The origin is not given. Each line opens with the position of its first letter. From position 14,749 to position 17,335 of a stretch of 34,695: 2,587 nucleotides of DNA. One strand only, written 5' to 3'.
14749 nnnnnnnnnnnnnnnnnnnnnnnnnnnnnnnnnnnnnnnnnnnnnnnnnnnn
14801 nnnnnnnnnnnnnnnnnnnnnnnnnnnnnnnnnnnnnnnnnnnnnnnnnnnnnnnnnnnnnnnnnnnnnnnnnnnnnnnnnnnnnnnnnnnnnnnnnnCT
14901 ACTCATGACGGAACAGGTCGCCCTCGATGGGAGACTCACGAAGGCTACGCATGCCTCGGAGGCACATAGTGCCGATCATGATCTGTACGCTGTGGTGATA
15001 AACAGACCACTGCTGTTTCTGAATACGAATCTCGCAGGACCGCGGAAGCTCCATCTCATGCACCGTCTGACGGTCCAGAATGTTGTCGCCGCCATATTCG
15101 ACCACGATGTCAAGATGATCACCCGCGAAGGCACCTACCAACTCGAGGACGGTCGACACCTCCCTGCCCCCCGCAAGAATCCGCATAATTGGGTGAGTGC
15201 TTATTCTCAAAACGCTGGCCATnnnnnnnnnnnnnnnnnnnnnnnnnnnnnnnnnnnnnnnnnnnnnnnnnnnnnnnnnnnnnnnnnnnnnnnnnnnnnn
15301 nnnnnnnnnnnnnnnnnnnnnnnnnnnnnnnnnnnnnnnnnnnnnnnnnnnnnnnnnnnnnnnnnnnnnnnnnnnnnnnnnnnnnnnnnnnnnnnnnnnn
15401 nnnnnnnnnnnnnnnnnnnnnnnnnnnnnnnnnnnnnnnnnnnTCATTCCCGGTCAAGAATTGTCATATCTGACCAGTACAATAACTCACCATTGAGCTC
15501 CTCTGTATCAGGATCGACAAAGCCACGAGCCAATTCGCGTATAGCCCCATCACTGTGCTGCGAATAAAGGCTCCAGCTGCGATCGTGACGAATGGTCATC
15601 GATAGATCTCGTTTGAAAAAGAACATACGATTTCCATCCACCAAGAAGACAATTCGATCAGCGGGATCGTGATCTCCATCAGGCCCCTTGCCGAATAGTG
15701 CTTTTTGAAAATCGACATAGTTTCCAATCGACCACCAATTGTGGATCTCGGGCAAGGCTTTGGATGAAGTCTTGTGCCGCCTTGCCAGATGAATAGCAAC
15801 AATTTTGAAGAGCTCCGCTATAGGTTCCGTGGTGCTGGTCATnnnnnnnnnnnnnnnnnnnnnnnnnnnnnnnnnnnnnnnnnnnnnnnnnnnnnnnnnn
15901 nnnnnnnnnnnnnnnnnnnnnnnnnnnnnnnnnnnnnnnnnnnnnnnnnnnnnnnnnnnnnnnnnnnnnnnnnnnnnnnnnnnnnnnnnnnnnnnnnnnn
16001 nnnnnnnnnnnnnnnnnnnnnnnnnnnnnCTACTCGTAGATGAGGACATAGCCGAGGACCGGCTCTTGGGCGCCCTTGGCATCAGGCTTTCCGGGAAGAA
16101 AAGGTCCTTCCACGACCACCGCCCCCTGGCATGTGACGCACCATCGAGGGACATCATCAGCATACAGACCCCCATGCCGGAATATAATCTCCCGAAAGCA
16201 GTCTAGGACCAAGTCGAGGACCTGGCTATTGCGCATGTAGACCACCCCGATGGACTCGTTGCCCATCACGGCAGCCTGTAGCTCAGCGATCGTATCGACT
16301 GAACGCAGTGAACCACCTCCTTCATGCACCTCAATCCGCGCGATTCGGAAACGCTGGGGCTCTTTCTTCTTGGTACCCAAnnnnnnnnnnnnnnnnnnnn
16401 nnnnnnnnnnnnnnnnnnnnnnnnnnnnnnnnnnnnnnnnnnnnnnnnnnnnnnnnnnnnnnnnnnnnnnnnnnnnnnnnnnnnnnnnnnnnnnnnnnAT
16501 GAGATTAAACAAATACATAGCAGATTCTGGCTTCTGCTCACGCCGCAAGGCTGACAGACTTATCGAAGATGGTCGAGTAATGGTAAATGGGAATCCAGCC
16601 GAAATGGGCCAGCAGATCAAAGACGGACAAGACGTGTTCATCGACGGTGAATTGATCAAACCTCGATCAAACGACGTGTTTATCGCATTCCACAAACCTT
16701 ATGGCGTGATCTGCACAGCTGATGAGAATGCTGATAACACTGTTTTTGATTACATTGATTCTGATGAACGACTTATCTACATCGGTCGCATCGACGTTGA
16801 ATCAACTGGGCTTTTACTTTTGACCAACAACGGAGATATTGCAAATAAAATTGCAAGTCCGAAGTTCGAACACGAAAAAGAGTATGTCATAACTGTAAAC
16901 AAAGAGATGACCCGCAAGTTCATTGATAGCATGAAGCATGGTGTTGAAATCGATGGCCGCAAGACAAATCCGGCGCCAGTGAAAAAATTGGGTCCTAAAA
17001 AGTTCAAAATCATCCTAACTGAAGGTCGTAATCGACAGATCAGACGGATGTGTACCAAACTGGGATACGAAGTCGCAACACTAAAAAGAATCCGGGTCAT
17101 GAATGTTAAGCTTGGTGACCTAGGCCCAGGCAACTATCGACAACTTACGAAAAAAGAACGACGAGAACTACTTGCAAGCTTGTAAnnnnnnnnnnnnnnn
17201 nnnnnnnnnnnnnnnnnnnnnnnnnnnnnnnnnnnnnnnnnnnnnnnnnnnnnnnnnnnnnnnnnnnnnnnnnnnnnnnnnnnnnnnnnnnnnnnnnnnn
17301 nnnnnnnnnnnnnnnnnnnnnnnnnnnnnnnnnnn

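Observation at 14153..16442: Tandem array of four insulated GC-rich ORFan cassettes with conserved 5' and 3' modules and apparently unrelated payloads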

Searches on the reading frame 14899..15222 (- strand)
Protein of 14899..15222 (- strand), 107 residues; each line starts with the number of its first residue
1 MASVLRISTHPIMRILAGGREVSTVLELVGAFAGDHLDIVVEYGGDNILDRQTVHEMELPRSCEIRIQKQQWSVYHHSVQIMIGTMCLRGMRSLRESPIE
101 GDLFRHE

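Call 10: search_protein_families(library=pfam, proteins=[window:14899-15222:-], max_evalue=1)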
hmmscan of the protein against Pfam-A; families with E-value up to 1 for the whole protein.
window:14899-15222:- (107 aa): 0 families

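Call 23: search_protein_families(library=phrogs, proteins=[window:14899-15222:-], max_evalue=1)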
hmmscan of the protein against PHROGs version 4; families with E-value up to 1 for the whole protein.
window:14899-15222:- (107 aa): 1 family
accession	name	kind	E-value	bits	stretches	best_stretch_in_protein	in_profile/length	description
phrog_21035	-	unknown function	0.24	12.9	1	35-86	39-90/97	-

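Call 24: search_protein_families(library=padloc, proteins=[window:14899-15222:-], max_evalue=1)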
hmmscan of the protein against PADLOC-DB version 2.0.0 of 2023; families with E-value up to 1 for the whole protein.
window:14899-15222:- (107 aa): 0 families

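Call 25: search_protein_families(library=ncbifam, proteins=[window:14899-15222:-], max_evalue=1)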
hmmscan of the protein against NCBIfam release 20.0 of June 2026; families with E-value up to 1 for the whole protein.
window:14899-15222:- (107 aa): 0 families

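Call 89: search_dna_similar(query=window:14899-15222:-, collection=phages, mode=protein, max_evalue=1, max_rows=5)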
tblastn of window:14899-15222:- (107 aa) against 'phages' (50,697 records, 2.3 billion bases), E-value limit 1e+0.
No match.

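Call 108: search_solved_structures(query=window:14899-15222:-, max_evalue=1)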
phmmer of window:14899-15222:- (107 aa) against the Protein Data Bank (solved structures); distinct sequences matched with E-value up to 1: 4.
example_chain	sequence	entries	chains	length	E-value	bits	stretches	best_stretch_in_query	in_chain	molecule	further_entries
4q5e_A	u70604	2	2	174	0.62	13.3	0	27-49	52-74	Protein kinase OspG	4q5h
4bvu_A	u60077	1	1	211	0.63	13.3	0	27-49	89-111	PROTEIN KINASE OSPG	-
9tpe_B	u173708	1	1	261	0.93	12.8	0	61-80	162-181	Lectin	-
9tpf_B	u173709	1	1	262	0.94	12.8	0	61-80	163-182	Lectin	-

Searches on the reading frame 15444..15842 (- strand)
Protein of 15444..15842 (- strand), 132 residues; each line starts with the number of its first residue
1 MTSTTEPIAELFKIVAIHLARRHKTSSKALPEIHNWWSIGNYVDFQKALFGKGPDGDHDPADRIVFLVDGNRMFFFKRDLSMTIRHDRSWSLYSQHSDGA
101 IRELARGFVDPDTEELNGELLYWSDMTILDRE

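Call 10: search_protein_families(library=pfam, proteins=[window:15444-15842:-], max_evalue=1)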
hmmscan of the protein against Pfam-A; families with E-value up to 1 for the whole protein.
window:15444-15842:- (132 aa): 0 families

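Call 23: search_protein_families(library=phrogs, proteins=[window:15444-15842:-], max_evalue=1)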
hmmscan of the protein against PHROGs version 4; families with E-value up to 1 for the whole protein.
window:15444-15842:- (132 aa): 0 families

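Call 24: search_protein_families(library=padloc, proteins=[window:15444-15842:-], max_evalue=1)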
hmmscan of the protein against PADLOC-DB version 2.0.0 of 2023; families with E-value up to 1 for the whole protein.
window:15444-15842:- (132 aa): 0 families

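Call 25: search_protein_families(library=ncbifam, proteins=[window:15444-15842:-], max_evalue=1)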
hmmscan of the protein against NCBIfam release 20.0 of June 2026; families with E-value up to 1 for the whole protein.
window:15444-15842:- (132 aa): 0 families

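Call 33: find_encoding_contigs(protein=window:15444-15842:-, flank=10000, max_places=10)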
Protein window:15444-15842:- (132 aa): no gene with exactly this product is on record in the collection.

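Call 44: search_protein_representatives(protein=window:15444-15842:-)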
Query: 132 residues. Proteins with E-value up to 0.001 (for the whole library): 8; up to 1e-10: 3; up to 1e-30: 1. The best 8 are listed.
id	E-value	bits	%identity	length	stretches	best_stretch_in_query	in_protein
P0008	1.2e-85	300.4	100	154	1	1-132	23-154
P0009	4.1e-13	65.5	32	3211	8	76-116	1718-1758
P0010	1.4e-11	60.6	32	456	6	52-113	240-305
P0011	1.1e-09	54.4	35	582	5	68-114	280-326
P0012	2.4e-07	46.9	47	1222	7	79-122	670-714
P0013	4.6e-06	42.7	35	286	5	26-62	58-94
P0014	1.6e-05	41.0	29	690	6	68-107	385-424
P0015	2.6e-05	40.3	33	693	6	64-113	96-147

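Call 48: search_protein_families(library=pfam, proteins=[P0009, P0010, P0011, P0012, P0013, P0014, P0015], max_evalue=0.01)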
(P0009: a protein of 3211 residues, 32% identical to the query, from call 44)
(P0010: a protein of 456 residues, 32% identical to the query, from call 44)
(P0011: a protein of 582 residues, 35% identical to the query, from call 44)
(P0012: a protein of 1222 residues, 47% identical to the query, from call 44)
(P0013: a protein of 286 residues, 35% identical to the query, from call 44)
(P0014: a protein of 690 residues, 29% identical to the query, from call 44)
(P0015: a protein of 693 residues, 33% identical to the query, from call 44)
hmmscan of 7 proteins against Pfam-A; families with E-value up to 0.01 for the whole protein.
P0009 (3211 aa): 4 families
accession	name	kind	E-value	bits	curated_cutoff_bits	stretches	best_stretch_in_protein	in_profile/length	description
PF05658.19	YadA_head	-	2.6e-42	142.7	25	10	638-664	1-27/27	YadA head domain repeat (2 copies)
PF13018.11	ESPR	-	1.6e-18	67.3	25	1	1-48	1-48/50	Extended Signal Peptide of Type V secretion system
PF05662.19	YadA_stalk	-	9.3e-18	64.8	28.4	3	534-573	1-37/43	Coiled stalk of trimeric autotransporter adhesin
PF18357.7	DtxR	-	0.0017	19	25.9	0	1709-1744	41-78/79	Diphteria toxin repressor SH3 domain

P0010 (456 aa): 1 family
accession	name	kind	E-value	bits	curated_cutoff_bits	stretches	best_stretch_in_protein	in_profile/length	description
PF13583.11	Reprolysin_4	-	0.0003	21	22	0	165-188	35-58/203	Metallo-peptidase family M12B Reprolysin-like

P0011 (582 aa): 4 families
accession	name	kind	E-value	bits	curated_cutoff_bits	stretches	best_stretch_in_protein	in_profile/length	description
PF19077.6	Big_13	-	0.0011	19.8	27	1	541-576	59-95/102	Bacterial Ig-like domain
PF12599.13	DUF3768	-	0.0025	18.2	25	0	93-122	24-53/83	Protein of unknown function (DUF3768)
PF13620.12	CarboxypepD_reg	-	0.0046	17.7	32.3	0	487-573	1-65/82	Carboxypeptidase regulatory-like domain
PF09615.15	Cas_Csy3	-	0.0072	16.2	25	0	524-569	118-161/328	CRISPR-associated protein (Cas_Csy3)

P0012 (1222 aa): 6 families
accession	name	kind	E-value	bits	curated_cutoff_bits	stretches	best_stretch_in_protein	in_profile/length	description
PF13646.12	HEAT_2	-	1.5e-68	227.5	27.7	8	774-859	3-85/88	HEAT repeats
PF23255.1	DUF7070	-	9.2e-31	105.8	27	0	1021-1046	22-47/49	Domain of unknown function (DUF7070)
PF05729.18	NACHT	-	1e-05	25.9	26.7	1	217-366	4-164/167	NACHT domain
PF23468.1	ARC6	-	0.0026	17.7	24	0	822-858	147-183/188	Plastid division regulator alpha solenoid domain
PF19969.4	VMAP-M8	-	0.004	18.1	27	0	649-681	44-76/97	vWA-MoxR associated protein middle region (VMAP-M) 8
PF04999.18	FtsL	-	0.006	17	22.9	0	1167-1204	58-95/97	Cell division protein FtsL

P0013 (286 aa): 1 family
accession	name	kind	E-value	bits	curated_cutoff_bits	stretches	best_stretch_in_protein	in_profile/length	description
PF24088.1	DUF7373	-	0.00024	21.5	27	0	125-158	121-152/193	Domain of unknown function (DUF7373) N-terminal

P0014 (690 aa): 1 family
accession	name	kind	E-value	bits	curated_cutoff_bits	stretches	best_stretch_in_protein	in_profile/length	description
PF07495.19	Y_Y_Y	-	0.0084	16.4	26.6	0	648-678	30-60/65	Y_Y_Y domain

P0015 (693 aa): 0 families

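Call 52: find_encoding_contigs(protein=P0008, flank=10000, max_places=10)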
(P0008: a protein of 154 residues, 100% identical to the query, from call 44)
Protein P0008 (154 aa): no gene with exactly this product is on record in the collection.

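Call 82: predict_structure(protein=window:15444-15842:-)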
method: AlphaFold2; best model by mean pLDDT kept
length: 132 residues; sequences in the alignment: 1
mean_pLDDT: 47.8   pTM: 0.42
mean pLDDT of the five models: 47.8, 38.4, 37.9, 37.5, 35.1
residues with pLDDT >= 90: 0; 70-90: 21; 50-70: 25; < 50: 86
segments of 3 or more residues with pLDDT < 50: 1-77, 124-132
pLDDT, mean of each block of 10 residues (from residue 1): 31 41 37 29 34 38 40 48 70 71 72 65 47 36
secondary structure, 60 per line:
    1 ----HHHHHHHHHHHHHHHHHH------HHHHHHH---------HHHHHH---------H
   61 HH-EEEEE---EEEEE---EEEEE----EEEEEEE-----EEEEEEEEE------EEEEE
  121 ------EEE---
elements in order: H5-22 H29-35 H45-50 E64-68 E72-76 E80-84 E89-95 E101-109 E116-120 E127-129

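Call 88: fold_search(model_id=the predicted structure, library=pdb)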
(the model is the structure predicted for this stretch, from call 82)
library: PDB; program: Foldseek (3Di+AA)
matches with E <= 10: 702; with E <= 0.001: 0
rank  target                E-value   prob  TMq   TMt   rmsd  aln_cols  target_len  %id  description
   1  7tdz_E                3.4e-01  0.30  0.20  0.08  11.5        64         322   16  Cryo-EM model of protomer of the cytoplasmic ring of the nuclear pore complex from Xenopus laevis (released 2022-06-22)
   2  9lvj_E                4.4e-01  0.20  0.17  0.08  10.6        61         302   23  Cryo-EM structure of Sestrin2 bound human GATOR2 complex (released 2025-08-13)
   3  9lvk_G                4.4e-01  0.20  0.18  0.08  11.6        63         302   16  Cryo-EM structure of CASTOR1 bound human GATOR2 complex (released 2025-08-13)
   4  5wuk_A                5.3e-01  0.13  0.18  0.08  10.8        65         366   22  Crystal structure of EED [G255D] in complex with EZH2 peptide and EED226 compound (released 2017-05-03)
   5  4r8o_A                5.3e-01  0.08  0.17  0.21  13.4        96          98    7  Crystal structure of a DUF3836 family protein (BVU_1206) from Bacteroides vulgatus ATCC 8482 at 2.50 A resolution (released 2014-09-17)
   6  9van_B                5.3e-01  0.08  0.17  0.08  12.6        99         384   14  Cryo-EM structure of human full length KICSTOR complex (state 2) (released 2025-11-12)
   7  4f1n_B                6.0e-01  0.11  0.18  0.04   9.4        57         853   19  Crystal structure of Kluyveromyces polysporus Argonaute with a guide RNA (released 2012-06-13)
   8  7fik_D                6.4e-01  0.16  0.18  0.08  11.4        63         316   14  The cryo-EM structure of the CR subunit from X. laevis NPC (released 2022-11-09)
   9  1ri6                  6.4e-01  0.08  0.13  0.06  11.2        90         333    8  Structure of a putative isomerase from E. coli (released 2003-11-25)
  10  8e9b_C                6.8e-01  0.07  0.14  0.06  12.7       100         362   16  Cryo-EM structure of S. pombe Arp2/3 complex in the branch junction (released 2023-02-01)
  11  7uhy_E                7.2e-01  0.20  0.18  0.08  10.3        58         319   21  Human GATOR2 complex (released 2022-07-20)
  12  5gsa_A                7.7e-01  0.10  0.18  0.08  10.8        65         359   22  EED in complex with an allosteric PRC2 inhibitor (released 2017-02-01)
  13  5u62_B                8.1e-01  0.10  0.18  0.08  10.8        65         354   22  Crystal structure of EED in complex with H3K27Me3 peptide and 6-(benzo[d][1,3]dioxol-4-ylmethyl)-5,6,7,8-tetrahydroimi (released 2017-01-11)
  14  9v80_B                8.1e-01  0.08  0.18  0.08  11.9       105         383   14  Cryo-EM structure of KICSTOR CCC complex (state 4) (released 2025-11-12)
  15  7r5k_O0               8.7e-01  0.16  0.20  0.08  11.6        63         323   16  Human nuclear pore complex (constricted) (released 2022-06-22)
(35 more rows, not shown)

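Call 109: search_solved_structures(query=window:15444-15842:-, max_evalue=1)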
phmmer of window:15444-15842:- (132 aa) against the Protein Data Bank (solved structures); distinct sequences matched with E-value up to 1: 0.

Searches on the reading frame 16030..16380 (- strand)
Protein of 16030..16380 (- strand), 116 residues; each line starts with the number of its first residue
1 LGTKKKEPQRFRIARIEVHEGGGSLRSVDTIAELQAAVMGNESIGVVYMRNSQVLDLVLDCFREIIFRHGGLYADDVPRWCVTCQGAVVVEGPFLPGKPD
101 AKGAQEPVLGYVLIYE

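Call 10: search_protein_families(library=pfam, proteins=[window:16030-16380:-], max_evalue=1)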
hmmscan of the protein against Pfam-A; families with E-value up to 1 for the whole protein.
window:16030-16380:- (116 aa): 0 families

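Call 23: search_protein_families(library=phrogs, proteins=[window:16030-16380:-], max_evalue=1)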
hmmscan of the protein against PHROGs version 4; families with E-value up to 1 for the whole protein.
window:16030-16380:- (116 aa): 0 families

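Call 24: search_protein_families(library=padloc, proteins=[window:16030-16380:-], max_evalue=1)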
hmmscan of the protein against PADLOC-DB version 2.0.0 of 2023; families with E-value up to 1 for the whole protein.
window:16030-16380:- (116 aa): 0 families

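Call 25: search_protein_families(library=ncbifam, proteins=[window:16030-16380:-], max_evalue=1)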
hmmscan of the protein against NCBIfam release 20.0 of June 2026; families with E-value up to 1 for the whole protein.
window:16030-16380:- (116 aa): 0 families

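Call 32: find_encoding_contigs(protein=window:16030-16380:-, flank=10000, max_places=10)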
Protein window:16030-16380:- (116 aa): no gene with exactly this product is on record in the collection.

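Call 49: find_homologous_proteins(query=window:16030-16380:-, max_evalue=10)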
Query window:16030-16380:- (116 aa): 1 proteins with E <= 10 among 10 candidates.
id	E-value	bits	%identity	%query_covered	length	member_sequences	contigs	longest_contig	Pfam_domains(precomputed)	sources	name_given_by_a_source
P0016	7.4e-60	218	99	85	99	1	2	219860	-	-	-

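Call 51: find_encoding_contigs(protein=P0016, flank=10000, max_places=10)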
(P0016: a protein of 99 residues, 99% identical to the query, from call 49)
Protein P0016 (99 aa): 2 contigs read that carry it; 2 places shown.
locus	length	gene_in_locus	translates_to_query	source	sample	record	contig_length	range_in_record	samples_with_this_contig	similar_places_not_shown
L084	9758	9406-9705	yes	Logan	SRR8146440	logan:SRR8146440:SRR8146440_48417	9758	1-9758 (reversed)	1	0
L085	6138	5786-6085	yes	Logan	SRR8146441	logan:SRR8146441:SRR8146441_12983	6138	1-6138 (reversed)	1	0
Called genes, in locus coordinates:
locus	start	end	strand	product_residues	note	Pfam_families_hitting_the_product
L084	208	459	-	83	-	-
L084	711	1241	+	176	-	PF06445:GyrI-like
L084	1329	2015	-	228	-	-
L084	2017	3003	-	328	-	PF00389:2-Hacid_dh, PF03435:Sacchrp_dh_NADP (faint), PF03446:NAD_binding_2 (faint), PF07991:KARI_N (faint), PF03807:F420_oxidored (faint), PF02826:2-Hacid_dh_C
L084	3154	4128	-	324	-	PF00294:PfkB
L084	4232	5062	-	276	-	PF09863:DUF2090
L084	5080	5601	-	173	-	PF05175:MTS (weak), PF08123:DOT1 (weak), PF13847:Methyltransf_31 (weak), PF02390:Methyltransf_4, PF08242:Methyltransf_12 (weak), PF13649:Methyltransf_25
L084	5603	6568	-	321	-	PF00294:PfkB, PF08543:Phos_pyr_kin (faint)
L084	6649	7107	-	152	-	-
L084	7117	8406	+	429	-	-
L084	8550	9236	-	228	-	PF01479:S4, PF00849:PseudoU_synth_2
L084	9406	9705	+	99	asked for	-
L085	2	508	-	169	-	?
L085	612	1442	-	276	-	PF09863:DUF2090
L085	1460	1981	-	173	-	PF05175:MTS (weak), PF08123:DOT1 (weak), PF13847:Methyltransf_31 (weak), PF02390:Methyltransf_4, PF08242:Methyltransf_12 (weak), PF13649:Methyltransf_25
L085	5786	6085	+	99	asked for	-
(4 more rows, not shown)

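Call 110: search_solved_structures(query=window:16030-16380:-, max_evalue=1)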
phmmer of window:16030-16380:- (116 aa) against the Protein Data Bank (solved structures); distinct sequences matched with E-value up to 1: 0.

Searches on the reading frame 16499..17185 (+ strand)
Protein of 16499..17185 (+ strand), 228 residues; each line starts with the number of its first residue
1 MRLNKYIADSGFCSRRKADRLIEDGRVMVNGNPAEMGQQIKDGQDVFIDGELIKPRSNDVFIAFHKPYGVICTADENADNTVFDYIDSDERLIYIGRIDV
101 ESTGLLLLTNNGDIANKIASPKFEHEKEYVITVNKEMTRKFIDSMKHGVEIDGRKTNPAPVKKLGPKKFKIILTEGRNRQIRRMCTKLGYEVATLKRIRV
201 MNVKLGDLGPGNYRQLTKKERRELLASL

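Call 38: search_protein_families(library=pfam, proteins=[window:16499-17185:+], max_evalue=0.001)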
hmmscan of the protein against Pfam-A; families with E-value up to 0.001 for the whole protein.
window:16499-17185:+ (228 aa): 2 families
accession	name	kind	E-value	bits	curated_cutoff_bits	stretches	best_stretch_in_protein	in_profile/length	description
PF00849.27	PseudoU_synth_2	-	1.4e-19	71.2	26.8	1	61-186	2-151/152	RNA pseudouridylate synthase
PF01479.30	S4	-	1.1e-11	44.7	22.8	1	1-45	1-47/48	S4 domain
